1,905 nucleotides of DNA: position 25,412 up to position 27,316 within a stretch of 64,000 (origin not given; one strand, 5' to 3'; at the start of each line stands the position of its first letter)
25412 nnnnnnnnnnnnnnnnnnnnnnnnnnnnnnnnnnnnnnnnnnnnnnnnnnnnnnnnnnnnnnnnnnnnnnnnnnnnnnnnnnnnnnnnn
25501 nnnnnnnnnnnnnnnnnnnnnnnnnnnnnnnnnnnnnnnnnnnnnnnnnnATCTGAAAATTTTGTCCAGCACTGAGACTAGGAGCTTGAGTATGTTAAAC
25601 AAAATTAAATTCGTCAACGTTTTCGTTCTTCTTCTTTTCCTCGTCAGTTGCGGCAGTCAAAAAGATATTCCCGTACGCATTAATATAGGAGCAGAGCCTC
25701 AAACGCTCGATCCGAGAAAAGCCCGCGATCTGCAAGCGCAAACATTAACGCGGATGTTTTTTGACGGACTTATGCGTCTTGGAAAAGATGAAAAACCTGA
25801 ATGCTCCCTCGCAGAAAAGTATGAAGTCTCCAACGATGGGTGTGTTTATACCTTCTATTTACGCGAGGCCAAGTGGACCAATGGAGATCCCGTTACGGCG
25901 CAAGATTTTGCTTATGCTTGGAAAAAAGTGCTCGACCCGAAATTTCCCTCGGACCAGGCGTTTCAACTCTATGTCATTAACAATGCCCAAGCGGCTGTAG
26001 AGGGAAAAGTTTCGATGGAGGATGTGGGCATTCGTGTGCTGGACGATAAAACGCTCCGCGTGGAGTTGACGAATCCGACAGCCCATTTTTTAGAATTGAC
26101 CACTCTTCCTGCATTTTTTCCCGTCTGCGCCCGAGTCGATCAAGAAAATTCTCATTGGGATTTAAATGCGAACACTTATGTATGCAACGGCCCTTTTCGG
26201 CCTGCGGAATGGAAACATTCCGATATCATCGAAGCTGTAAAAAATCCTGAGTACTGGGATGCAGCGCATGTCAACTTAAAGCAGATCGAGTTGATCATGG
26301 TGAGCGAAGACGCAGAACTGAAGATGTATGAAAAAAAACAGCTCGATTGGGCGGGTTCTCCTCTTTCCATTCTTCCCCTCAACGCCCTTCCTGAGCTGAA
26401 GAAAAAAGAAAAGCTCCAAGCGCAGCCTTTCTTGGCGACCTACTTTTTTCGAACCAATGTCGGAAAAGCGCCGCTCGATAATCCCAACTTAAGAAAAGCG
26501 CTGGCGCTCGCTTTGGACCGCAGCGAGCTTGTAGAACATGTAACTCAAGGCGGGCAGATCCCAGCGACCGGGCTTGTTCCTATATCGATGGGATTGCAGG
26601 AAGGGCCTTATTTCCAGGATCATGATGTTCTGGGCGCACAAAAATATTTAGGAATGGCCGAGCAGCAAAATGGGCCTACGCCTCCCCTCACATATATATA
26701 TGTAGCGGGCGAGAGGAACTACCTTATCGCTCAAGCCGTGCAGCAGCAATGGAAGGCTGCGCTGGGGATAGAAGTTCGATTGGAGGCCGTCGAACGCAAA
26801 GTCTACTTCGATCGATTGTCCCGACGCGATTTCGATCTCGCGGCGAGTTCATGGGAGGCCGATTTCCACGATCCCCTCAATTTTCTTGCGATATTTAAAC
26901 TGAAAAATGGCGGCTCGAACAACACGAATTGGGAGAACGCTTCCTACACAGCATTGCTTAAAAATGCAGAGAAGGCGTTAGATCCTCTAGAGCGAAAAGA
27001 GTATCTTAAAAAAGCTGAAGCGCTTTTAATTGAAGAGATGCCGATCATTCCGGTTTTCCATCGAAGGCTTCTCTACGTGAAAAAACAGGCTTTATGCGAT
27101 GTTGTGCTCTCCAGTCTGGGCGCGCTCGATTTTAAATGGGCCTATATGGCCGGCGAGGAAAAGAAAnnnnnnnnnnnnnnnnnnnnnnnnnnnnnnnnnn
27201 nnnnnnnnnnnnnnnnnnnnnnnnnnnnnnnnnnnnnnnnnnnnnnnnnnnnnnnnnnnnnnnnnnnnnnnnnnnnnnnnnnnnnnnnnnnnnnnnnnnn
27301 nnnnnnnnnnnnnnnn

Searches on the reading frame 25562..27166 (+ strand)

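Call 55: search_protein_families(library=pfam, proteins=[window:25562-27166:+], max_evalue=0.001)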
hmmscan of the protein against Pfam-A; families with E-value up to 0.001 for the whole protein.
window:25562-27166:+ (535 aa): 1 family
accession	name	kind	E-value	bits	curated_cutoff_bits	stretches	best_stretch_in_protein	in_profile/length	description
PF00496.27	SBP_bac_5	-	9e-79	265.7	32.4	1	80-452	3-367/368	Bacterial extracellular solute-binding proteins, family 5 Middle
